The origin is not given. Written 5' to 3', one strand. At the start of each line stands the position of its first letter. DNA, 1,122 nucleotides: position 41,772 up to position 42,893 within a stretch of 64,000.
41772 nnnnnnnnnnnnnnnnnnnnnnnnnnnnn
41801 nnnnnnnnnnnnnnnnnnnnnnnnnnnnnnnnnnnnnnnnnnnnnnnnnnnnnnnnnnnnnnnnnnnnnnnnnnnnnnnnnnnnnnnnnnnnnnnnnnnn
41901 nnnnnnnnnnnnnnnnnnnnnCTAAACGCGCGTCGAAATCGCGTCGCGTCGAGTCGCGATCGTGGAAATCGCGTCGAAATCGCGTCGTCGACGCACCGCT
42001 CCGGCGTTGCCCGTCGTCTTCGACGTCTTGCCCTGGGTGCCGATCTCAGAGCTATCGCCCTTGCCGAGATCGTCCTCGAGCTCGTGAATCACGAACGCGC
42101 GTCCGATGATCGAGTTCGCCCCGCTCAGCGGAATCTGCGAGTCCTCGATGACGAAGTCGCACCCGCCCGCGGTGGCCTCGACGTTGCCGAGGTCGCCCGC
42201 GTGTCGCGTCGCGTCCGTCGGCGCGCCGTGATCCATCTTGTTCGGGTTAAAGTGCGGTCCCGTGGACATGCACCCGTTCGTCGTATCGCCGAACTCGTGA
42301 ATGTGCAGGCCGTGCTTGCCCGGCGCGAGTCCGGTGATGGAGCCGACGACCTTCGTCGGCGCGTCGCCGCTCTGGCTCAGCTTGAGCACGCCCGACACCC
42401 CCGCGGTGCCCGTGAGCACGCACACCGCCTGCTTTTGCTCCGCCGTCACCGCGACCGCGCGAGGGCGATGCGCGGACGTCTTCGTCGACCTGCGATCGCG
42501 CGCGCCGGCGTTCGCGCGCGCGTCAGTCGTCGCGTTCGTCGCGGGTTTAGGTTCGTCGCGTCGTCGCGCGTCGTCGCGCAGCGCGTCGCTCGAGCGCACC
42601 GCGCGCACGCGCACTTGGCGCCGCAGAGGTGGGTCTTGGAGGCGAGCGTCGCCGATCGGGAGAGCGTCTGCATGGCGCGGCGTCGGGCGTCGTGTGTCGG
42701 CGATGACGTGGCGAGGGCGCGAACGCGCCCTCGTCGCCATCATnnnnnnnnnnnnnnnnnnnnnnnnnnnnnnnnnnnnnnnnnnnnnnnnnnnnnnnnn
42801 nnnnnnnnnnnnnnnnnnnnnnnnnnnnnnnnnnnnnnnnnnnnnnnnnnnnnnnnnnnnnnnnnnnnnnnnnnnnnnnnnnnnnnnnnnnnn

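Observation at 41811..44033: Head-to-head Cu/Zn-SOD and CCS (its copper chaperone) sharing one AT-rich promoter island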

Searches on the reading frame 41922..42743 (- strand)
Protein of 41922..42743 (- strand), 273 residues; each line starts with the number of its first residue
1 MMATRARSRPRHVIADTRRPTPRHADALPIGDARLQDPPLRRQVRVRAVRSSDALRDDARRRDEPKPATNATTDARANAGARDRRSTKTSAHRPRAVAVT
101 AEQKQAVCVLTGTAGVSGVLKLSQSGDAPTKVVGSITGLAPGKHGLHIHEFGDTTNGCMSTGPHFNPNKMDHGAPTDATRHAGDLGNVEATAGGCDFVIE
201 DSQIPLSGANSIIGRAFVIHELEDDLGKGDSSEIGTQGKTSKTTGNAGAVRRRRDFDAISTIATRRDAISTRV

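Call 4: search_protein_families(library=pfam, proteins=[window:41922-42743:-], max_evalue=0.01)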
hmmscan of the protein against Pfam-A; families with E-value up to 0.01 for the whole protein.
window:41922-42743:- (273 aa): 1 family
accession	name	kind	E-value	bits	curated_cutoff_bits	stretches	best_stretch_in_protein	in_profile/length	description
PF00080.25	Sod_Cu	-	2.3e-40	138.5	28.9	1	116-249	1-126/133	Copper/zinc superoxide dismutase (SODC)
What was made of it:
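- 41811..42673 (-): Cu/Zn superoxide dismutase gene, chloroplast (CSD2) type. Exons are 42673-42600, 42489-41997 and 41852-41811. The product is 202 aa. Pfam Sod_Cu 2.3e-40 (call 4).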
